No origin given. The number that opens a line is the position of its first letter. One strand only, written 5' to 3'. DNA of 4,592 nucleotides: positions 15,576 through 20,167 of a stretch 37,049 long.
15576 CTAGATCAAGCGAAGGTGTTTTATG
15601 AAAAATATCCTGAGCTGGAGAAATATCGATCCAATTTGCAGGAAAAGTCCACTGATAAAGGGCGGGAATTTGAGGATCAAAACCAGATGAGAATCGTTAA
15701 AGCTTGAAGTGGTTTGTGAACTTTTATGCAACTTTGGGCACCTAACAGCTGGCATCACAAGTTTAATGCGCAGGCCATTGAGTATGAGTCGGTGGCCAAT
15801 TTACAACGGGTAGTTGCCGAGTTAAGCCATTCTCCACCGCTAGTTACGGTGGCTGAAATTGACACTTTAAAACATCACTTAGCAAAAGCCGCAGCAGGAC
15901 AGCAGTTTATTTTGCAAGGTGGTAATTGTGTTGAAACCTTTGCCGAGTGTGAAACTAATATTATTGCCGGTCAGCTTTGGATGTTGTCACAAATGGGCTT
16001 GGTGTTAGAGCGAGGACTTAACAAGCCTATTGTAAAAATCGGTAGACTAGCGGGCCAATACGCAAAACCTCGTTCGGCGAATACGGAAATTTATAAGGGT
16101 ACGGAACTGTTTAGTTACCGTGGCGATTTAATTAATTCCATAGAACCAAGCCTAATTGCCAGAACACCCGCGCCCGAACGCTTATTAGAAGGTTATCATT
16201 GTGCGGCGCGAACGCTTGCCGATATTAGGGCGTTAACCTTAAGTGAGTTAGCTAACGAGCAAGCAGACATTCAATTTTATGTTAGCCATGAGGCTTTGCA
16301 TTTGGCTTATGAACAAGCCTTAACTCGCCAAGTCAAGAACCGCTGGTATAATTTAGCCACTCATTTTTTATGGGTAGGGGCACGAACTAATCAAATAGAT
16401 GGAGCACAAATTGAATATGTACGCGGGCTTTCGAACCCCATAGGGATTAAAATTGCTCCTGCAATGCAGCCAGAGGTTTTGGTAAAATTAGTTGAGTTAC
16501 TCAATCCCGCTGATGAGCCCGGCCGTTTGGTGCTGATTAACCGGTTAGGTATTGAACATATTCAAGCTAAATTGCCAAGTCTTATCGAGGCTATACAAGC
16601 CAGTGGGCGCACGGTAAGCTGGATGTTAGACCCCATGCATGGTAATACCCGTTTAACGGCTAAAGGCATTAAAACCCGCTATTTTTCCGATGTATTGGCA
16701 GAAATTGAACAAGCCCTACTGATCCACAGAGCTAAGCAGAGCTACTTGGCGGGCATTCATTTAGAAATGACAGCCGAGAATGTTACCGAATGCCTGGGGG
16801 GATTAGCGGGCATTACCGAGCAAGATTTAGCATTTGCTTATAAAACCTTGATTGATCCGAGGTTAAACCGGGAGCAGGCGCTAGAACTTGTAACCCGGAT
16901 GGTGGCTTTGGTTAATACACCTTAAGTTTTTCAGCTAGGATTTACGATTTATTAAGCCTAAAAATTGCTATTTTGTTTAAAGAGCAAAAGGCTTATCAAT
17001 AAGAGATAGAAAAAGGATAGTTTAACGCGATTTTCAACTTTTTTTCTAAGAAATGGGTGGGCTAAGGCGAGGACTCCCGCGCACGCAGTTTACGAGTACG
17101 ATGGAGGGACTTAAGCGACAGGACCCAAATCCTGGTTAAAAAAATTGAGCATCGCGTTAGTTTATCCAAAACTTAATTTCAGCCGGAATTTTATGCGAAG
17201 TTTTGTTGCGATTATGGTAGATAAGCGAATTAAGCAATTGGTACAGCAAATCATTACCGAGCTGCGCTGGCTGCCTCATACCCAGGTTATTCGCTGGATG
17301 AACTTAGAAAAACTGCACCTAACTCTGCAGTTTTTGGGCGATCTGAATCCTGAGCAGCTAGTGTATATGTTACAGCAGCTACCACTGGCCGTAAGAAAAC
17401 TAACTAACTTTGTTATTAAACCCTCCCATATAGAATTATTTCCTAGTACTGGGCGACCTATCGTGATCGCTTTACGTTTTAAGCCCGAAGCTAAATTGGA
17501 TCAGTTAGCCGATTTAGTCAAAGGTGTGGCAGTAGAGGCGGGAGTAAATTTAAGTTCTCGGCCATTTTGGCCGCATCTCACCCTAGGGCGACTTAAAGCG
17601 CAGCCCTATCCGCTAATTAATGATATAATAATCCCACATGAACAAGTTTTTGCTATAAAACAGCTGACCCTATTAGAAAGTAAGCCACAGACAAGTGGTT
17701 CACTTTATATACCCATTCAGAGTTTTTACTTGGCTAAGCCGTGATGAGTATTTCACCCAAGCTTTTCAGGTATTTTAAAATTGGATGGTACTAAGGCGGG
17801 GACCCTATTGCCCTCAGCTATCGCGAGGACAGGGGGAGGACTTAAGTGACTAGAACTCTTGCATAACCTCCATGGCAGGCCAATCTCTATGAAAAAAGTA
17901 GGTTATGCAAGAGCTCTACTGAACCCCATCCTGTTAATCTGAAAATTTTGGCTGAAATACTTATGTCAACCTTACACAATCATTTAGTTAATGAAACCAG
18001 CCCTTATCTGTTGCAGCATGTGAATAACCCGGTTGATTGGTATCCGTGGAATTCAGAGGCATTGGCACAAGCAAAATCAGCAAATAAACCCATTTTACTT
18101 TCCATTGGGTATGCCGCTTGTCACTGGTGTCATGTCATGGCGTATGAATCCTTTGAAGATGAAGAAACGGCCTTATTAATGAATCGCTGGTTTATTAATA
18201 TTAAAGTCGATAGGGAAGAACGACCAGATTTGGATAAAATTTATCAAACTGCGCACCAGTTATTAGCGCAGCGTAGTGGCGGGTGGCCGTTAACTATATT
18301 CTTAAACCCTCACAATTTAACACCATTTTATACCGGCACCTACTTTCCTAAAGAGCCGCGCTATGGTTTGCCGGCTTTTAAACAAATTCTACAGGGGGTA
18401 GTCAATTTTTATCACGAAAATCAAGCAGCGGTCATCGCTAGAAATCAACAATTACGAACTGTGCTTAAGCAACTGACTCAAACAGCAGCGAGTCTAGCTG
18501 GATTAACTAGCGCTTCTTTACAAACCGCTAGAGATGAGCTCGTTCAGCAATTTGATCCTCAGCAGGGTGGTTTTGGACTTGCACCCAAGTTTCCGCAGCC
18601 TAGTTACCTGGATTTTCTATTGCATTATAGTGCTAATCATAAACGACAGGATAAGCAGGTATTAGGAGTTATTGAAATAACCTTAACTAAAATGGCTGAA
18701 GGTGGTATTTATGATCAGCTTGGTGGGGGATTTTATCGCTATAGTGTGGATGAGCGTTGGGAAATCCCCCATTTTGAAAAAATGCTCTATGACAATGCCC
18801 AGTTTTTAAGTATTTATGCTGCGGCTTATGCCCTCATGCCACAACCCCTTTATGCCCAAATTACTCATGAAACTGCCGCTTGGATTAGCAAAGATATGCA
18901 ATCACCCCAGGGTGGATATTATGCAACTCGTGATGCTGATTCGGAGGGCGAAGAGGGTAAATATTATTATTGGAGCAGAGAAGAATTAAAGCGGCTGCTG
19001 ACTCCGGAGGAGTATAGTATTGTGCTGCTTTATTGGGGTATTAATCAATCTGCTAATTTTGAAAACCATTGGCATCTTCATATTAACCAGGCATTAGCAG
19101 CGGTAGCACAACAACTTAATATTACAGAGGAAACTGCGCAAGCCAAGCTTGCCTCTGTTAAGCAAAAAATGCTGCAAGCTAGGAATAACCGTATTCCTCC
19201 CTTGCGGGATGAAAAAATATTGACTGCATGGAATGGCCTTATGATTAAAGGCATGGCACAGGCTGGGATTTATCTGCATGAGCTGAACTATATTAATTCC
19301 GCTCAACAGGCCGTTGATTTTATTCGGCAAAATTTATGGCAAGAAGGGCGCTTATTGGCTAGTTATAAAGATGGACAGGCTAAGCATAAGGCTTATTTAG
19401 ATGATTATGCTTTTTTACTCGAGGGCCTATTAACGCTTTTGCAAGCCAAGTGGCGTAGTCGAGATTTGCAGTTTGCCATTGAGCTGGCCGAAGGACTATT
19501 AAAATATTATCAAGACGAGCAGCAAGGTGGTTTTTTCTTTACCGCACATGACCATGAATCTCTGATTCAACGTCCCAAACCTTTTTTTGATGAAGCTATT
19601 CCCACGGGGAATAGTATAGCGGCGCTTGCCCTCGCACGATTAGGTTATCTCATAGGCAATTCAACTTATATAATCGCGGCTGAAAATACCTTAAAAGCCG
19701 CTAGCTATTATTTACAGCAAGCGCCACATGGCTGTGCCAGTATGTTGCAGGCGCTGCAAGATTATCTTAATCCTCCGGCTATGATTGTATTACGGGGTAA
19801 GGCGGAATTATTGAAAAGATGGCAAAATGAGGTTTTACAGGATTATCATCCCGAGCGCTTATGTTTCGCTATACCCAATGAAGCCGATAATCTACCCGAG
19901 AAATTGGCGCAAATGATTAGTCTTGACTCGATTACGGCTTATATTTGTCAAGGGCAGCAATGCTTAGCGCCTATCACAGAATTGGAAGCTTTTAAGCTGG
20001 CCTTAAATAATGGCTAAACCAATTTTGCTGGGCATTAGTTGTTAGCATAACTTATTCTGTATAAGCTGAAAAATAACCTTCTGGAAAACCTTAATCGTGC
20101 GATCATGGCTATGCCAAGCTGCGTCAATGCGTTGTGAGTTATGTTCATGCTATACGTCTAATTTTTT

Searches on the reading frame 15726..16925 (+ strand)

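Call 64: search_protein_families(library=pfam, proteins=[window:15726-16925:+], max_evalue=0.001)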
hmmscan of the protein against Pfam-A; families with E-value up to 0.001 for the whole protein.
window:15726-16925:+ (399 aa): 1 family
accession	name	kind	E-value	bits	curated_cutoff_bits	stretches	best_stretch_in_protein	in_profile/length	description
PF01474.22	DAHP_synth_2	-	2.1e-150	501.5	27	2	179-390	222-435/438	Class-II DAHP synthetase family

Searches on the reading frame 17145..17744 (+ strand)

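Call 64: search_protein_families(library=pfam, proteins=[window:17145-17744:+], max_evalue=0.001)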
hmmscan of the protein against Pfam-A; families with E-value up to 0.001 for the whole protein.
window:17145-17744:+ (199 aa): 2 families
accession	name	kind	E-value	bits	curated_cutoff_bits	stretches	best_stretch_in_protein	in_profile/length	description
PF02834.22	LigT_PEase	-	7.4e-17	61.7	23.3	2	26-107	4-85/87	LigT like Phosphoesterase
PF13563.12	2_5_RNA_ligase2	-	1.8e-05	25.3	27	1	50-153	19-119/152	2'-5' RNA ligase superfamily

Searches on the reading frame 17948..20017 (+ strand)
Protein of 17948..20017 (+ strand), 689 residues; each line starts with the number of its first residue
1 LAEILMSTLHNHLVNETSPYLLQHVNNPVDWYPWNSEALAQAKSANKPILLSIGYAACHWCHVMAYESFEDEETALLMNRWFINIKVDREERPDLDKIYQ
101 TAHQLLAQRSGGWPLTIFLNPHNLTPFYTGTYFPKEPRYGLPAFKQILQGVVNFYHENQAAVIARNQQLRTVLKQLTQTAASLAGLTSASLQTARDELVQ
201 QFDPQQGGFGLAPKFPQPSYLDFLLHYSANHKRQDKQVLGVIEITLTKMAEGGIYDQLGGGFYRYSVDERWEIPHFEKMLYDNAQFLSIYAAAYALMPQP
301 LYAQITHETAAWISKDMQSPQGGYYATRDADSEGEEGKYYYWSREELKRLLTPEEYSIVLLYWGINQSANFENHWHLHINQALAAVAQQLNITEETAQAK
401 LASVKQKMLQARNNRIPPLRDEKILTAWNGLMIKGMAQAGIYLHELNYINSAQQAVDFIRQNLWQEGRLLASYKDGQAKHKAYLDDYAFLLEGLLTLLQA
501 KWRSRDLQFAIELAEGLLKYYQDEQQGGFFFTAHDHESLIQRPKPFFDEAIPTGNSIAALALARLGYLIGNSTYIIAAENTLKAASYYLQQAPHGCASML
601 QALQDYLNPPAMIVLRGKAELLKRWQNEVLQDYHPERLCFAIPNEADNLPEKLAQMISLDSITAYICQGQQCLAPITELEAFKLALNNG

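Call 64: search_protein_families(library=pfam, proteins=[window:17948-20017:+], max_evalue=0.001)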
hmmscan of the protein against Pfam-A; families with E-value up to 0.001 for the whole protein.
window:17948-20017:+ (689 aa): 2 families
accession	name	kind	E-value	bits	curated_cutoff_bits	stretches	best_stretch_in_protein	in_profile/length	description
PF03190.21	Thioredox_DsbH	-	5.2e-70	235.1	27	1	11-173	2-162/163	Protein of unknown function, DUF255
PF13899.12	Thioredoxin_7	-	1e-08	35.6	27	1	30-121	1-83/83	Thioredoxin-like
